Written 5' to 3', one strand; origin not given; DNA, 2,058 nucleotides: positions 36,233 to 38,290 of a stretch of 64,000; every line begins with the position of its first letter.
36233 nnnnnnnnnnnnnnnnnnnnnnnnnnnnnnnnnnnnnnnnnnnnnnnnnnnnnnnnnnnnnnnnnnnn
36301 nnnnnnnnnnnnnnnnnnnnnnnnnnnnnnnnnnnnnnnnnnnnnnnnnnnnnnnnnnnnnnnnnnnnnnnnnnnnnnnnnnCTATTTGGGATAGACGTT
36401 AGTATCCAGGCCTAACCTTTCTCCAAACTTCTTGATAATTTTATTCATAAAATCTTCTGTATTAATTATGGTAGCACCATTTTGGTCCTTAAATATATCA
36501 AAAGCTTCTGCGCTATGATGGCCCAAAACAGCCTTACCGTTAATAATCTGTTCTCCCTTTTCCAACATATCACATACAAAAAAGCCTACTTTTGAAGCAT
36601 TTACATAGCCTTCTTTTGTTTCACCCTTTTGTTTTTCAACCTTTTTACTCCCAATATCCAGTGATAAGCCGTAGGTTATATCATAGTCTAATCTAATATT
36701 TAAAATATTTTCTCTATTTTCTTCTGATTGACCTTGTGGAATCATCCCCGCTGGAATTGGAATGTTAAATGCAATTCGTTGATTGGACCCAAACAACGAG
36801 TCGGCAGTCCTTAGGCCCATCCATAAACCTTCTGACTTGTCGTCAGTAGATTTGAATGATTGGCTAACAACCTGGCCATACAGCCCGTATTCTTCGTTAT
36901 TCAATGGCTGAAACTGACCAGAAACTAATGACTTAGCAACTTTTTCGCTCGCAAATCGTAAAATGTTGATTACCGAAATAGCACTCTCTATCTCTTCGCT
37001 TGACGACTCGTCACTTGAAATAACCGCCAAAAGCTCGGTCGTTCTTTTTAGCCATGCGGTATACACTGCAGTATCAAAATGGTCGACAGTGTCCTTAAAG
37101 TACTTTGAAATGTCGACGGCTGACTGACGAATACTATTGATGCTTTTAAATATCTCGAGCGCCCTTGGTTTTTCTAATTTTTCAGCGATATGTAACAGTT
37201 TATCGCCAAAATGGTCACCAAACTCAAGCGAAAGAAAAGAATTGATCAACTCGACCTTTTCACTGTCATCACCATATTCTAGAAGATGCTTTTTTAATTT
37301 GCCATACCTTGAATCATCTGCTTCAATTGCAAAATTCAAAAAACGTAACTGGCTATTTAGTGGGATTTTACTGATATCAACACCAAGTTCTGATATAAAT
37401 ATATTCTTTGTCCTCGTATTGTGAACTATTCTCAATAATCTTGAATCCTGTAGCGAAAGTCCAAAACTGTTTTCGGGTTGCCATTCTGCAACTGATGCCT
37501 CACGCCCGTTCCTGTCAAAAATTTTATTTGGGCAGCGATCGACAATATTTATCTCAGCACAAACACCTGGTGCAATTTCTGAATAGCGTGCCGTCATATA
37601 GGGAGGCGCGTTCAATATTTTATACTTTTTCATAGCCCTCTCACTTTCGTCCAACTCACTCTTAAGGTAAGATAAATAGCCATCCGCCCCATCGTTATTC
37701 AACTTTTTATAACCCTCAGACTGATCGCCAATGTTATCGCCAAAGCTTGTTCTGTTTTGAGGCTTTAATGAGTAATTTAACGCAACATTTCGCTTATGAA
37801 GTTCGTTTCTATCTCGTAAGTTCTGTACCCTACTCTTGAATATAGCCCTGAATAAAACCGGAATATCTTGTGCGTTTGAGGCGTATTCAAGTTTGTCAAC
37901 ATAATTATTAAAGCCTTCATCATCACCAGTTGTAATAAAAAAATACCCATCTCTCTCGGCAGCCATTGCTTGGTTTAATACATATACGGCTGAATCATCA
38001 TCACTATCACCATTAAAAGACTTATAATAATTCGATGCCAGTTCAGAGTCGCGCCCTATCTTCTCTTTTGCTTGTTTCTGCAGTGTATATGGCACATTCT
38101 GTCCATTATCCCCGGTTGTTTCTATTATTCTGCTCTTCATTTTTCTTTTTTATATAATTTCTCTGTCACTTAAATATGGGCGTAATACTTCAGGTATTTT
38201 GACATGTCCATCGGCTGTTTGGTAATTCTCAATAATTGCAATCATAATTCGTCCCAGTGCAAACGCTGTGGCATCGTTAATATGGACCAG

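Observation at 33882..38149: Accessory islet between hpf and serS: two orphan proteins, a ring-nuclease remnant, a long non-coding stretch and a wHTH regulator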

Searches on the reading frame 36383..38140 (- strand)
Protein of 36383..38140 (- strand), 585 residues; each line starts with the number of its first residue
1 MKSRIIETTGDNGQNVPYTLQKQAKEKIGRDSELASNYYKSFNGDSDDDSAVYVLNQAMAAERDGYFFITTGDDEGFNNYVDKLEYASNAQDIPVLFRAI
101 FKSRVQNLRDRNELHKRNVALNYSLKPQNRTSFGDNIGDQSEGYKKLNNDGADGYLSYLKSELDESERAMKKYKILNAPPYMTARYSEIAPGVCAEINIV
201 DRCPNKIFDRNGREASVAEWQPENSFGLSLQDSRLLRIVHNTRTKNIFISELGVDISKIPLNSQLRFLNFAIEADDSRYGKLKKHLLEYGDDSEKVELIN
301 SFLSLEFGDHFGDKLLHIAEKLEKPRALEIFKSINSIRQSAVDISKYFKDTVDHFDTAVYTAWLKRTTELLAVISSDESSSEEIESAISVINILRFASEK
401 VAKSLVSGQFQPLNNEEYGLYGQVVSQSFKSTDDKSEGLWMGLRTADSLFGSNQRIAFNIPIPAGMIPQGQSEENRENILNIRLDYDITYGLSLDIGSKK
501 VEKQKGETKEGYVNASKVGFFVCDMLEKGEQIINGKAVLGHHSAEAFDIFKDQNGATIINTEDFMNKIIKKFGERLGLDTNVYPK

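Call 6: search_protein_families(library=pfam, max_evalue=0.1, proteins=[window:36383-38140:-])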
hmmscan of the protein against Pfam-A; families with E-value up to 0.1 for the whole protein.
window:36383-38140:- (585 aa): 0 families

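Call 7: search_protein_families(library=padloc, max_evalue=0.1, proteins=[window:36383-38140:-])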
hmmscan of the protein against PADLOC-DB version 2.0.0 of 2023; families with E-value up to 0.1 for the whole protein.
window:36383-38140:- (585 aa): 0 families

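Call 8: search_protein_families(library=phrogs, max_evalue=0.1, proteins=[window:36383-38140:-])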
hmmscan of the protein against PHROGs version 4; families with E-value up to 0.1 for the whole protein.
window:36383-38140:- (585 aa): 0 families

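Call 15: find_homologous_proteins(query=window:36383-38140:-)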
Query window:36383-38140:- (585 aa): 4 proteins with E <= 0.001 among 8000 candidates.
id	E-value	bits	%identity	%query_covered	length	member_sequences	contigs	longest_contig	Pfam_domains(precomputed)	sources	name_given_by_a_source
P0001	0.0e+0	1303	100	100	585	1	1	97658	-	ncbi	-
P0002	4.1e-61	226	40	62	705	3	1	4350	-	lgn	-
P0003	1.9e-11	62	31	57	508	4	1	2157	-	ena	-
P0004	1.7e-9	55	29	48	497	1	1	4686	-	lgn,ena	-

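Call 17: find_encoding_contigs(protein=P0002, flank=10000)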
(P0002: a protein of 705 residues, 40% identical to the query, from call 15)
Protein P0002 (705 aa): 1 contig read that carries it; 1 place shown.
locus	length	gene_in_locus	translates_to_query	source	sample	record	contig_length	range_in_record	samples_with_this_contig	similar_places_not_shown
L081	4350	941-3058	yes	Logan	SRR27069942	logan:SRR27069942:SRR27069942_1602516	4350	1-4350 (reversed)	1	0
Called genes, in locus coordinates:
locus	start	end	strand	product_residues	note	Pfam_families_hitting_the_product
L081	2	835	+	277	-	?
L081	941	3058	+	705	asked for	-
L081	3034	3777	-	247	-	PF01978:TrmB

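Call 18: find_encoding_contigs(protein=P0003, flank=10000)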
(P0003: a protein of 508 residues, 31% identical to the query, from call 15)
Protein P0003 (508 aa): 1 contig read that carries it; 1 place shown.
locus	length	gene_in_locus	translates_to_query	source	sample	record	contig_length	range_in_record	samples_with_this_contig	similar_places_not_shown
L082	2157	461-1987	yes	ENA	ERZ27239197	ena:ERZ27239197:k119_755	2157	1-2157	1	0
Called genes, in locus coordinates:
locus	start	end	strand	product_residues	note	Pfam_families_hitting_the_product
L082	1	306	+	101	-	?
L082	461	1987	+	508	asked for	-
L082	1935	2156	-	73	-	?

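Call 19: find_encoding_contigs(protein=P0004, flank=10000)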
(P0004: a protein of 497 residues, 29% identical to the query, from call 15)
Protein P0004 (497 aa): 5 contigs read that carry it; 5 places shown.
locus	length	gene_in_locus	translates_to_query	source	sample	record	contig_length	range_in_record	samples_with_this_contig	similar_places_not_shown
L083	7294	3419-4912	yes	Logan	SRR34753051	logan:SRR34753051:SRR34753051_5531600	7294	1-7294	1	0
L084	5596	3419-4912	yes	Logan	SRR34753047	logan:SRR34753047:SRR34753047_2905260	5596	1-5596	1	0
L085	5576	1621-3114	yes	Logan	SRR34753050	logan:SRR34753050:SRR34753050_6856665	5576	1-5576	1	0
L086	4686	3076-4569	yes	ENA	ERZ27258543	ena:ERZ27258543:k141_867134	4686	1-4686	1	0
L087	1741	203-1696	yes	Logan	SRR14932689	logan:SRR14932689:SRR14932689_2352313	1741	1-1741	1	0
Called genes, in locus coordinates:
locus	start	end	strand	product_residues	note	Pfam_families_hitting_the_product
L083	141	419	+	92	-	-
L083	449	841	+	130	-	PF00293:NUDIX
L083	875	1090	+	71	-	PF01165:Ribosomal_S21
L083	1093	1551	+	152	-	PF09424:YqeY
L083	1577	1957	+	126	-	PF05635:23S_rRNA_IVP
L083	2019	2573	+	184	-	PF00406:ADK, PF13207:AAA_17, PF13238:AAA_18 (faint), PF13671:AAA_33 (weak)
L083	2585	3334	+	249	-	PF00557:Peptidase_M24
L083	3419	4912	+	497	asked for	-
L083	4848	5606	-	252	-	PF01978:TrmB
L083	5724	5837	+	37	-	-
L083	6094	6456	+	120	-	PF27247:MJ1673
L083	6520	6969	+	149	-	-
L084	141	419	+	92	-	-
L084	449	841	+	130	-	PF00293:NUDIX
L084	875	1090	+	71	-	PF01165:Ribosomal_S21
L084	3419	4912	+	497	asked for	-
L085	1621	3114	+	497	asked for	-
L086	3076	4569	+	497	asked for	-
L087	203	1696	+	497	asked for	-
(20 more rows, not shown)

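Call 38: predict_structure(alignment_id=A1)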
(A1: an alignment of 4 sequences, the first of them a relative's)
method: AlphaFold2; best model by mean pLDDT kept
length: 585 residues; sequences in the alignment: 4
mean_pLDDT: 57.6   pTM: 0.56
mean pLDDT of the five models: 57.6, 57.0, 55.3, 55.0, 54.8
residues with pLDDT >= 90: 54; 70-90: 172; 50-70: 99; < 50: 260
segments of 3 or more residues with pLDDT < 50: 1-230, 306-309, 416-425, 448-450, 504-513
pLDDT, mean of each block of 10 residues (from residue 1): 25 37 38 33 31 33 26 31 30 27 30 27 23 22 27 34 37 28 28 34 41 43 40 56 63 65 63 61 72 74 53 77 86 88 89 86 88 92 93 94 85 55 55 68 64 79 81 66 82 81 44 66 91 78 81 78 85 81 49
secondary structure, 60 per line:
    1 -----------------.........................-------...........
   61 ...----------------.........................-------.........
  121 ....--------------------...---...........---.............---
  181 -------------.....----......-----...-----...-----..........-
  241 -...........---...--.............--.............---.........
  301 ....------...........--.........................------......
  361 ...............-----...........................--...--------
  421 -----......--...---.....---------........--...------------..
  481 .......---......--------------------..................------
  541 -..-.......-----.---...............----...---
elements in order: H18-42 H50-63 H80-104 H112-124 H151-161 H165-177 E194-198 E203-208 E214-216 H230-239 H242-252 H261-273 H276-288 H292-304 H311-321 H324-348 H355-375 H381-407 E410-412 E426-431 E440-444 E454-461 E479-487 E491-496 H517-534 H545-550 H561-575

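Call 42: fold_search(model_id=the predicted structure, library=pdb)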
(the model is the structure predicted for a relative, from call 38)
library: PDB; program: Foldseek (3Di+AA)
matches with E <= 10: 85; with E <= 0.001: 0
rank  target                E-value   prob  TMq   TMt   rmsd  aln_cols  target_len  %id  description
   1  9k80_A                2.0e-01  0.23  0.11  0.20  16.3       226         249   13  Cryo-EM structure of designed zinc-induced filament Fiber-n6-Zn1-HEHE-5 (released 2025-10-29)
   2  9dd2                  2.4e-01  0.30  0.14  0.25  14.7       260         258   14  Crystal Structure of Designed allosteric facilitated dissociation switch AS5 (released 2025-08-20)
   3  7upp_A                3.0e-01  0.23  0.13  0.21  16.3       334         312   10  Crystal structure of designed heterotrimeric assembly DHT03_2arm_A21/B21/C long (released 2022-12-14)
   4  6jxh_A                1.3e+00  0.02  0.07  0.05  28.6       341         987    8  K+-bound E2-MgF state of the gastric proton pump (Tyr799Trp) (released 2019-08-14)
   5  4yxz                  1.4e+00  0.10  0.11  0.17  14.2       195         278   14  Computationally designed left-handed alpha/alpha toroid with 9 repeats (released 2015-12-16)
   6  8sfg_A                1.7e+00  0.03  0.10  0.15  23.4       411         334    9  Crystal Structure of the Open Unbound Catalytically Inactive Makes Caterpillars Floppy-like (MCF) Effector from Vibrio (released 2024-06-05)
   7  8e55_A                1.8e+00  0.08  0.11  0.22  15.3       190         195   15  Design of Diverse Asymmetric Pockets in de novo Homo-oligomeric Proteins (released 2023-01-25)
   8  5ux1_C                1.9e+00  0.08  0.09  0.19  14.0       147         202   14  Protein 43 with aldehyde deformylating oxygenase activity from Synechococcus (released 2018-02-28)
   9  8tm9_A                2.1e+00  0.13  0.12  0.25  14.1       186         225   13  Computationally designed tunable C2 symmetric tandem repeat homodimer, D_3_633_8x bound to peptide (released 2024-12-11)
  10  8sfg_D                2.1e+00  0.05  0.11  0.17  19.9       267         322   11  Crystal Structure of the Open Unbound Catalytically Inactive Makes Caterpillars Floppy-like (MCF) Effector from Vibrio (released 2024-06-05)
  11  6n4n_F                2.4e+00  0.18  0.13  0.33  11.7       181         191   14  Crystal structure of the designed protein DNCR2/danoprevir/NS3a complex (released 2019-09-11)
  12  8ugc_A                2.8e+00  0.08  0.12  0.17  14.9       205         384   12  FD15: Flat repeat helix-turn-helix-turn protein (released 2023-12-27)
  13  5jry                  2.8e+00  0.04  0.06  0.07  15.7       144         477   15  Crystal structure of a NAD-dependent Aldehyde dehydrogenase from Burkholderia multivorans in covalent complex with NAD (released 2016-06-08)
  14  8erw_A                3.0e+00  0.11  0.13  0.24  12.3       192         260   14  Precisely patterned nanofibers made from extendable protein multiplexes (released 2023-08-23)
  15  8sfg_C                3.0e+00  0.04  0.10  0.16  19.5       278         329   10  Crystal Structure of the Open Unbound Catalytically Inactive Makes Caterpillars Floppy-like (MCF) Effector from Vibrio (released 2024-06-05)
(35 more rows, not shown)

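Call 43: search_protein_representatives(alignment_id=A1)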
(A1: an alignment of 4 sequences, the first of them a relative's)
Query: 4 sequences, 505 profile positions. Proteins with E-value up to 0.001 (for the whole library): 497; up to 1e-10: 188; up to 1e-30: 49. The best 150 are listed.
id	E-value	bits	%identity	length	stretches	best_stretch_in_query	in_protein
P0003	2.3e-230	782.3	-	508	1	2-505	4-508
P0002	1.0e-193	661.4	-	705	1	1-505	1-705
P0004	1.8e-192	657.3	-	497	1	7-505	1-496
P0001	1.1e-176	605.3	-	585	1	13-502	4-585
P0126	1.4e-114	400.3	-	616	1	200-505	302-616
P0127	2.3e-111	389.7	-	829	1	195-502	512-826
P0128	1.1e-105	371.0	-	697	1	154-498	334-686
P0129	6.4e-104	365.2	-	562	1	151-494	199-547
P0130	1.4e-101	357.4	-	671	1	199-505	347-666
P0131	5.1e-95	335.8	-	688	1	177-494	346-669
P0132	5.7e-95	335.6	-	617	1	175-501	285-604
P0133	1.1e-94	334.7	-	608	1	175-493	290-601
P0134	1.7e-93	330.7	-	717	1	119-498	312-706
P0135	5.2e-87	309.4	-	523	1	203-502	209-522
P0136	7.8e-87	308.8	-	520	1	177-505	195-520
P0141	1.1e-79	285.3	-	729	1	11-486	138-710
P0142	2.1e-78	281.0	-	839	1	177-499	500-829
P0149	9.5e-73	262.3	-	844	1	171-502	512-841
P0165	2.8e-37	145.3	-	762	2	124-331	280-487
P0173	7.0e-30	120.9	-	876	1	192-471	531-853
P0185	2.2e-25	106.1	-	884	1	122-489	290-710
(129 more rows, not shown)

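Call 45: search_protein_families(library=pfam, max_evalue=0.01, proteins=[P0126, P0127, P0128, P0134, P0141, P0142, P0149, P0165, P0173, P0185])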
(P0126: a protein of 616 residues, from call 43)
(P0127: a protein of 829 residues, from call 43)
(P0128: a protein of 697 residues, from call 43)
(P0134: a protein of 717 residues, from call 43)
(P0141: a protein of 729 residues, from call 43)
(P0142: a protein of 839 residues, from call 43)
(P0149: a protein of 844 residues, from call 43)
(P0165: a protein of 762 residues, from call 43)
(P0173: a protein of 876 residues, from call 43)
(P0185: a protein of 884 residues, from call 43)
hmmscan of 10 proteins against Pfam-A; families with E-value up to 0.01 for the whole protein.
P0126 (616 aa): 0 families

P0127 (829 aa): 0 families

P0128 (697 aa): 0 families

P0134 (717 aa): 0 families

P0141 (729 aa): 0 families

P0142 (839 aa): 0 families

P0149 (844 aa): 0 families

P0165 (762 aa): 0 families

P0173 (876 aa): 0 families

P0185 (884 aa): 0 families

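Call 46: find_encoding_contigs(protein=P0126, flank=6000, max_places=3)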
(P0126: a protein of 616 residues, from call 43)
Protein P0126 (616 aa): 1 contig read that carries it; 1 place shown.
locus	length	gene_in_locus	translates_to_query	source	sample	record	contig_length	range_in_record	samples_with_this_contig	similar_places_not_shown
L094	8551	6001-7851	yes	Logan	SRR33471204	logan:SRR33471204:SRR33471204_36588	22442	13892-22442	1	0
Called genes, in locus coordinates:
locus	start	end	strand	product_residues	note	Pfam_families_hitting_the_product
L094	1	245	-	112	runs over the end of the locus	PF04120:Iron_permease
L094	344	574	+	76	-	PF06150:ChaB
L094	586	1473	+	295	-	PF23441:SDR, PF00106:adh_short, PF08659:KR, PF13561:adh_short_C2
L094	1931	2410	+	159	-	-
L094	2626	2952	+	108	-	-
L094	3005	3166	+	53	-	-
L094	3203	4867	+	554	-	PF03485:Arg_tRNA_synt_N, PF00750:tRNA-synt_1d, PF00133:tRNA-synt_1 (faint), PF05746:DALR_1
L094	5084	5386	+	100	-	-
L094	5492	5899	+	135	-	PF01741:MscL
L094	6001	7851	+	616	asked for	-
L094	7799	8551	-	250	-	?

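Call 47: find_encoding_contigs(protein=P0127, flank=6000, max_places=3)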
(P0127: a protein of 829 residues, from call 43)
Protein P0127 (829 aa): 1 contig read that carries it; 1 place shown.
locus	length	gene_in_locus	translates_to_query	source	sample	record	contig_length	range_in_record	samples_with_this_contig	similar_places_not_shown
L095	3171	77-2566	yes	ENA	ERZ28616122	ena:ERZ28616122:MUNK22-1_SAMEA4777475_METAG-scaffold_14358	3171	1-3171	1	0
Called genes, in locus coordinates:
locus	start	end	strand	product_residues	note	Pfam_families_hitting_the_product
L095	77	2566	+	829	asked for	-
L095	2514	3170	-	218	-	?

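Call 48: find_encoding_contigs(protein=P0165, flank=6000, max_places=3)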
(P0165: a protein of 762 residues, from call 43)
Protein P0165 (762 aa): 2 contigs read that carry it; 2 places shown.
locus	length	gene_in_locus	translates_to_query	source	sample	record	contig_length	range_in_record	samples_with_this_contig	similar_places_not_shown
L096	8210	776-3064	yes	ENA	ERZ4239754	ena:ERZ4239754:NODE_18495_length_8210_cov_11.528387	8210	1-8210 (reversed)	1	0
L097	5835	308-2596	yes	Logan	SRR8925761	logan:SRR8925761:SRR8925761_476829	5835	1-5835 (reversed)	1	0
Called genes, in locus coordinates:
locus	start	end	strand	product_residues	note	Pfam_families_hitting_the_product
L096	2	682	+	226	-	?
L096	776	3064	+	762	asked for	-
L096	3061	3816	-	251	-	PF01978:TrmB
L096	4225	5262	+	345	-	-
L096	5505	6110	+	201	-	-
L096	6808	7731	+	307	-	-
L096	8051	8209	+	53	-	?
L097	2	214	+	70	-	?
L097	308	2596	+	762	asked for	-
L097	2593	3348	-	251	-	PF01978:TrmB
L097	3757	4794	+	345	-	-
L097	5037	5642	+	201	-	-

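Call 49: search_protein_families(library=ncbifam, max_evalue=0.1, proteins=[window:36383-38140:-, P0165, P0127])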
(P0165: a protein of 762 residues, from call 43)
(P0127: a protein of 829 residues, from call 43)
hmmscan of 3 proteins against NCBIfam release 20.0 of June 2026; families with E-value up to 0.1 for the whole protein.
window:36383-38140:- (585 aa): 0 families

P0165 (762 aa): 0 families

P0127 (829 aa): 0 families

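Call 59: predict_structure(alignment_id=A4)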
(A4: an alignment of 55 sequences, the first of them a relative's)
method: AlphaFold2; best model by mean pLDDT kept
length: 585 residues; sequences in the alignment: 55
mean_pLDDT: 81.0   pTM: 0.80
mean pLDDT of the five models: 81.0, 80.5, 79.9, 78.2, 78.1
residues with pLDDT >= 90: 286; 70-90: 159; 50-70: 76; < 50: 64
segments of 3 or more residues with pLDDT < 50: 1-46, 127-138
pLDDT, mean of each block of 10 residues (from residue 1): 41 42 45 44 50 70 77 86 90 90 90 84 59 46 52 77 89 81 84 92 90 93 91 91 92 95 90 90 92 92 67 89 95 93 95 94 93 96 97 97 92 64 72 66 73 86 91 80 92 91 63 77 95 90 92 91 90 85 48
secondary structure, 60 per line:
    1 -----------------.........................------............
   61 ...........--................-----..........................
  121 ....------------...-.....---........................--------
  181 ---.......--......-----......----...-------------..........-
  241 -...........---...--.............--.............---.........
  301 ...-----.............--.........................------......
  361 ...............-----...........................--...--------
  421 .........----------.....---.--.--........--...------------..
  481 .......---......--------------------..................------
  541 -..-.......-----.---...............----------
elements in order: H18-42 H49-71 H74-89 H95-124 H141-145 H149-172 E184-190 E193-198 E204-209 E214-216 H230-239 H242-252 H261-273 H276-288 H292-303 H309-321 H324-348 H355-375 H381-407 E410-412 E421-426 E440-444 E454-461 E479-487 E491-496 H517-534 H545-550 H561-575
